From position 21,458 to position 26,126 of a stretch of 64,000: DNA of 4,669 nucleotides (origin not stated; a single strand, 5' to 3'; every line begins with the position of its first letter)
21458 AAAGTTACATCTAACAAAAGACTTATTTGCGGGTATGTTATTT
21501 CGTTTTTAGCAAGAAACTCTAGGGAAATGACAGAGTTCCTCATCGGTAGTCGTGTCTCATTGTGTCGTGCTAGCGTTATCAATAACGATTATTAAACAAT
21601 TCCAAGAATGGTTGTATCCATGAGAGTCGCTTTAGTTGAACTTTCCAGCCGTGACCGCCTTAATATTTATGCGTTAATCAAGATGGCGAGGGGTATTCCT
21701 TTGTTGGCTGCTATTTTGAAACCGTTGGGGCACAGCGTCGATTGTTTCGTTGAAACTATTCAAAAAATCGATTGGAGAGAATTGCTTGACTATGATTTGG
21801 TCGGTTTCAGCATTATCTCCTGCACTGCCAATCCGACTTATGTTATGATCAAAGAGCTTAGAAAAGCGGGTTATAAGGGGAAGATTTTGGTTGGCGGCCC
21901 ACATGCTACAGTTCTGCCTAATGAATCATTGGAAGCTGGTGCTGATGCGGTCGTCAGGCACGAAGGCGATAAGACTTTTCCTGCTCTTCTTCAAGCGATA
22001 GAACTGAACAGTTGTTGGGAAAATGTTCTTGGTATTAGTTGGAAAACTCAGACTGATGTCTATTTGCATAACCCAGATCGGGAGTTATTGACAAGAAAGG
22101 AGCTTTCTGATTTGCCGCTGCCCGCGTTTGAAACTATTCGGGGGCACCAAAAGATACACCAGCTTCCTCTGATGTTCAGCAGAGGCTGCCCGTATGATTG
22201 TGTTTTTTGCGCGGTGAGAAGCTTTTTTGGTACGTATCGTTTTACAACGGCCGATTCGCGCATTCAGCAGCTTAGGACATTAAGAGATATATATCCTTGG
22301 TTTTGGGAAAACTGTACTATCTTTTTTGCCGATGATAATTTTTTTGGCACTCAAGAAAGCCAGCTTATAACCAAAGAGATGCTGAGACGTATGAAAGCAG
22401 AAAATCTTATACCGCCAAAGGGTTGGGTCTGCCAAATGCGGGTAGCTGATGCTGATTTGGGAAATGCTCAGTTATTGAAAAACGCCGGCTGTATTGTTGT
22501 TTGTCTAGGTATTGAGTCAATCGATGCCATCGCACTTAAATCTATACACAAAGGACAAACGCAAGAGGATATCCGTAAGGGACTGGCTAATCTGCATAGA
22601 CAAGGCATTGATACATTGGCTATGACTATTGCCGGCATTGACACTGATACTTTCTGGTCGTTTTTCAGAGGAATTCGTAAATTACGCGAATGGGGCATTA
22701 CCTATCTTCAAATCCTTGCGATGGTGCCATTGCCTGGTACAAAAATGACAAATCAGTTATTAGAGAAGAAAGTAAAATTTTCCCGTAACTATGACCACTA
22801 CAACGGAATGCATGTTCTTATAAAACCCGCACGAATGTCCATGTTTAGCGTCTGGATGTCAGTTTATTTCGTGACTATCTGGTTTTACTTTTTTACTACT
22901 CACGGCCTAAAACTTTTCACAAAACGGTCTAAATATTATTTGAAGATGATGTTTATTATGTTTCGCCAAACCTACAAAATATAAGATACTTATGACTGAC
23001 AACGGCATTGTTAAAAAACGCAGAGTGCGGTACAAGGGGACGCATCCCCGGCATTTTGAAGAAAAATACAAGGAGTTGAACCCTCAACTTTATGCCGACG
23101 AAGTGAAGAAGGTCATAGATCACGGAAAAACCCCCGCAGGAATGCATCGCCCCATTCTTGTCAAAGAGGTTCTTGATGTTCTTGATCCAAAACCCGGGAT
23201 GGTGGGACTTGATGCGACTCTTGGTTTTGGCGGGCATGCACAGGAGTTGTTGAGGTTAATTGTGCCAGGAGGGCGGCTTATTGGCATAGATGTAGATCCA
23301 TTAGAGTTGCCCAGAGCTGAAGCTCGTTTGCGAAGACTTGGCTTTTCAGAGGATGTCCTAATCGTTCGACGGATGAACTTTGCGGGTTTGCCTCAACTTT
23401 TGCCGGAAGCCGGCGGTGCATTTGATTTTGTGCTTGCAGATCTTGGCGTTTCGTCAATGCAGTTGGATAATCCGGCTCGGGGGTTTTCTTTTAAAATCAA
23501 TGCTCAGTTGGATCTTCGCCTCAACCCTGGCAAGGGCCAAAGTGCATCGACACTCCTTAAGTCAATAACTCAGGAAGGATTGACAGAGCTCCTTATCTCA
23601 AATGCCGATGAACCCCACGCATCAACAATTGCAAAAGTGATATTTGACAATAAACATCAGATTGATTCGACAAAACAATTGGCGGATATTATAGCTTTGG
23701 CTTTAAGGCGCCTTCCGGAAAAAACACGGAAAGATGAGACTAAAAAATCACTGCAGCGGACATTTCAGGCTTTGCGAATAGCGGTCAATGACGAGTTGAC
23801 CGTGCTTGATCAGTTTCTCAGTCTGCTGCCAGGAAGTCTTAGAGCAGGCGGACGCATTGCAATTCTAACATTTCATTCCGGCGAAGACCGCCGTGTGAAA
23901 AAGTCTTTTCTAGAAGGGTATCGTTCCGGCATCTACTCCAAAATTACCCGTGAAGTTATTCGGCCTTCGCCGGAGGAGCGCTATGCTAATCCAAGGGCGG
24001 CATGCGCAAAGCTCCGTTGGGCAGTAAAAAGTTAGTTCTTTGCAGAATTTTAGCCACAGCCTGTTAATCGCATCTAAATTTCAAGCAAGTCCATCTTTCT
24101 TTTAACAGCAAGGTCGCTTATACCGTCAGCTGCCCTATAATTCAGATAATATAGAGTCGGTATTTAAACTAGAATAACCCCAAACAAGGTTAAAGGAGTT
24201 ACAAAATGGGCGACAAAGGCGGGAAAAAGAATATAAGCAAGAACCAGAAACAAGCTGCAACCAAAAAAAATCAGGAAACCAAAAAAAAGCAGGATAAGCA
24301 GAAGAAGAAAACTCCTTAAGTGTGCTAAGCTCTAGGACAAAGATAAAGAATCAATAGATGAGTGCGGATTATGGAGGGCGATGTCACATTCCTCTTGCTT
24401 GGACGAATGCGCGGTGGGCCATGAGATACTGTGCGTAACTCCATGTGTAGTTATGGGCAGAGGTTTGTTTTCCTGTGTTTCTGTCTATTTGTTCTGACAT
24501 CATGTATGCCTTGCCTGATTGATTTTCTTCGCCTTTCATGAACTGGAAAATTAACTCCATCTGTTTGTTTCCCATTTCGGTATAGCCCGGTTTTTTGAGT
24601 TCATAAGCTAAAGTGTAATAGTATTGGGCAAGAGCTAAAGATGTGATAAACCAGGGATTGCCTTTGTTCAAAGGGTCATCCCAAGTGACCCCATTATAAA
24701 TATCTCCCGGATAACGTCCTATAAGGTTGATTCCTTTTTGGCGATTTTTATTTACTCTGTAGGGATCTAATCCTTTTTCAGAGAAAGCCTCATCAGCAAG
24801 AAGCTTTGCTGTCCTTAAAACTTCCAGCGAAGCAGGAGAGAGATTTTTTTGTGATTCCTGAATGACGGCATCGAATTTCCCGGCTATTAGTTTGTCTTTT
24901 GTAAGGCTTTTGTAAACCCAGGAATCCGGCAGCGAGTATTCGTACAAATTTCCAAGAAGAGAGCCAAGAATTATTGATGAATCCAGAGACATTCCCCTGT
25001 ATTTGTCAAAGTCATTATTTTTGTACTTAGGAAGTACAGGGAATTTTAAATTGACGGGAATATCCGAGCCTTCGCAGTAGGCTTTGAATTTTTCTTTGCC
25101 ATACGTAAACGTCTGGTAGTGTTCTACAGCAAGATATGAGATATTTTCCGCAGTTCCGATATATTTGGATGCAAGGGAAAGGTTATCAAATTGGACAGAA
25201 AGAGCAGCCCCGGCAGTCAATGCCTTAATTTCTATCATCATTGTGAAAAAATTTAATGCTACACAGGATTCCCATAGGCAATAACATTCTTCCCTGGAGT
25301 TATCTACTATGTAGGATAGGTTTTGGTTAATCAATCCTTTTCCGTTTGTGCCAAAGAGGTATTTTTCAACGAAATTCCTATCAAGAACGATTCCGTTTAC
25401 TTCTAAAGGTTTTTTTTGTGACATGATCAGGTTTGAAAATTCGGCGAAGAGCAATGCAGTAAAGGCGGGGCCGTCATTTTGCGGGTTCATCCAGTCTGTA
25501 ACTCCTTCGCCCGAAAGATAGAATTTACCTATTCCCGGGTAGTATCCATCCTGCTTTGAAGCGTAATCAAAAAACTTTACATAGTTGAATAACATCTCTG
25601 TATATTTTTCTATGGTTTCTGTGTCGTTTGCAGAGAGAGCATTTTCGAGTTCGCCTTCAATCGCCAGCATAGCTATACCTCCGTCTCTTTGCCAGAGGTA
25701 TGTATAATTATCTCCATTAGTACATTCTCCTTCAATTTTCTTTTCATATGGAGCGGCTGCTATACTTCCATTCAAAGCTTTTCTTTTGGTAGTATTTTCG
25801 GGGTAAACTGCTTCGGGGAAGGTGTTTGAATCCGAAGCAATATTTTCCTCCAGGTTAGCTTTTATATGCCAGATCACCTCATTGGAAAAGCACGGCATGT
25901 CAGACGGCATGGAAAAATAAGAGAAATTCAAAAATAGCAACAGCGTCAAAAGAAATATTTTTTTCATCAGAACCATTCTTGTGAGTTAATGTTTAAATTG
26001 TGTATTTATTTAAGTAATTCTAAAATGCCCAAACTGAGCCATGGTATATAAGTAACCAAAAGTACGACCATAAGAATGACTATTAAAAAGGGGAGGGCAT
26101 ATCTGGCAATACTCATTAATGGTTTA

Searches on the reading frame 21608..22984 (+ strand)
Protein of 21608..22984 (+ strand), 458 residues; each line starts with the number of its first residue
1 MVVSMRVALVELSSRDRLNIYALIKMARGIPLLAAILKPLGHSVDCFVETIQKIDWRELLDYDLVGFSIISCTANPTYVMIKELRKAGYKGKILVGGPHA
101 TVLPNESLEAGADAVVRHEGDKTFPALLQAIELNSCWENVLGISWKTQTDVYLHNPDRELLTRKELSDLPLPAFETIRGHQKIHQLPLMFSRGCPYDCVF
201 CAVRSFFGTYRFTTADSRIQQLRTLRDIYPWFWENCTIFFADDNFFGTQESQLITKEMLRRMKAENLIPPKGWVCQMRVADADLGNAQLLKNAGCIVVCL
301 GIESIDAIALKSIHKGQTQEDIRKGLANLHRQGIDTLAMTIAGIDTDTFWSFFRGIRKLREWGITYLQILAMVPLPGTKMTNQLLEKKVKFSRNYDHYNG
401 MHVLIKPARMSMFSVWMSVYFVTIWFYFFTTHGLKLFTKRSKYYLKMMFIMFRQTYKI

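Call 34: search_protein_families(library=ncbifam, proteins=[window:21608-22984:+], max_evalue=1e-10)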
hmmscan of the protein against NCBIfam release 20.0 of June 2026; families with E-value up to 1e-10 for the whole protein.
window:21608-22984:+ (458 aa): 12 families
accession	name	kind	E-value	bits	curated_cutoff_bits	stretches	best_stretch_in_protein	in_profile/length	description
NF050148.1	rSAM_ApyD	equivalog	1.2e-27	96.6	750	1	63-400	76-408/645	RiPP biosynthesis radical SAM protein ApyD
TIGR04479.1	bcpD_PhpK_rSAM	subfamily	1.6e-25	89.5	600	1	71-348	121-395/504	PhpK family radical SAM P-methyltransferase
TIGR03471.1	HpnJ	equivalog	5.3e-25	88.2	577.6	1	61-386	68-389/472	hopanoid biosynthesis associated radical SAM protein HpnJ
TIGR04013.1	B12_SAM_MJ_1487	hypoth_equivalog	6.7e-23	81.1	251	1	48-211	32-178/382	TIGR04013 family B12-binding domain/radical SAM domain-containing protein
TIGR02026.1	BchE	equivalog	1.5e-22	80.2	481.35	1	91-428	93-429/497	magnesium-protoporphyrin IX monomethyl ester anaerobic oxidative cyclase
TIGR04367.1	HpnR_B12_rSAM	equivalog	1.1e-18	67.1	650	1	27-411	22-397/490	hopanoid C-3 methylase HpnR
TIGR04072.2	rSAM_ladder_B12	equivalog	1.8e-15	56.5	360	1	80-364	89-351/443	lipid biosynthesis B12-binding/radical SAM protein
TIGR03975.1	rSAM_ocin_1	subfamily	2.1e-15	56.3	281.85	1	43-318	112-386/606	RiPP maturation radical SAM C-methyltransferase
TIGR04295.1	B12_rSAM_oligo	hypoth_equivalog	5e-14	51.8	400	1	89-329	100-330/422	TIGR04295 family B12-binding domain-containing radical SAM protein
TIGR04014.1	B12_SAM_MJ_0865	equivalog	1.2e-11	44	360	1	31-387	15-361/434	methyl-coenzyme M reductase glutamine C-methyltransferase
NF033712.0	B12_rSAM_KedN5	subfamily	2.1e-11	42.8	700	0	63-382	64-389/624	KedN5 family methylcobalamin-dependent radical SAM C-methyltransferase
NF038361.1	rSAM_Sden_1168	equivalog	3.5e-11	42.3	575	0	60-382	139-471/560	Sden_1168 family B12-binding radical SAM P-methyltransferase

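Call 44: find_encoding_contigs(protein=window:21608-22984:+, flank=1000, max_places=10)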
Protein window:21608-22984:+ (458 aa): 1 contig read that carries it; 1 place shown.
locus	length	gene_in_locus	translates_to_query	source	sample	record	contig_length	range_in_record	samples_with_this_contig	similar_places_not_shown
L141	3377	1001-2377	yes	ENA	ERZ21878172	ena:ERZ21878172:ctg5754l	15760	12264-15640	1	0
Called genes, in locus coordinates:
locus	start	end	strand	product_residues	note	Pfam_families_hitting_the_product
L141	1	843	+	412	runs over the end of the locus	PF07690:MFS_1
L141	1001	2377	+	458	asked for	PF02310:B12-binding, PF04055:Radical_SAM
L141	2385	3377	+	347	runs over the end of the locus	PF01795:Methyltransf_5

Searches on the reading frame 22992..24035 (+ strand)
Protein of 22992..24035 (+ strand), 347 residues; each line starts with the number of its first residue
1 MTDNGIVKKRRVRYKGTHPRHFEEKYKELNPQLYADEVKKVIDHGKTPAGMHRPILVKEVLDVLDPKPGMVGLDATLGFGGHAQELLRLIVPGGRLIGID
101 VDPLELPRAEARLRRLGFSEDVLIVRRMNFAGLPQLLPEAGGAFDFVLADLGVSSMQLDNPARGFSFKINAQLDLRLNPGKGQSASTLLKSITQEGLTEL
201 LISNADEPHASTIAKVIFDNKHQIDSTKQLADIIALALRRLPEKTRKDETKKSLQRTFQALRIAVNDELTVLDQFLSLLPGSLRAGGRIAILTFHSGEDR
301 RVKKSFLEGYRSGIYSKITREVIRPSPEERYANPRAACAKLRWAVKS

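Call 34: search_protein_families(library=ncbifam, proteins=[window:22992-24035:+], max_evalue=1e-10)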
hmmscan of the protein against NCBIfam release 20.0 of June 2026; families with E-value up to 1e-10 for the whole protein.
window:22992-24035:+ (347 aa): 1 family
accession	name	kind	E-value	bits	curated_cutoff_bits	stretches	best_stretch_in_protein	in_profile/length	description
TIGR00006.1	TIGR00006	equivalog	7.7e-65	219.3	154.3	1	51-346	6-309/310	16S rRNA (cytosine(1402)-N(4))-methyltransferase RsmH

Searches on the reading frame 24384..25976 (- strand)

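Call 34: search_protein_families(library=ncbifam, proteins=[window:24384-25976:-], max_evalue=1e-10)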
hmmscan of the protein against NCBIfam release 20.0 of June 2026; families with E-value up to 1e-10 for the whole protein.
window:24384-25976:- (530 aa): 1 family
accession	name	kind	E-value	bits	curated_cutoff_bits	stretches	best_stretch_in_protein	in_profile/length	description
TIGR01577.1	oligosac_amyl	hypoth_equivalog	4.4e-12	45.4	820.7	0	418-519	516-608/616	oligosaccharide amylase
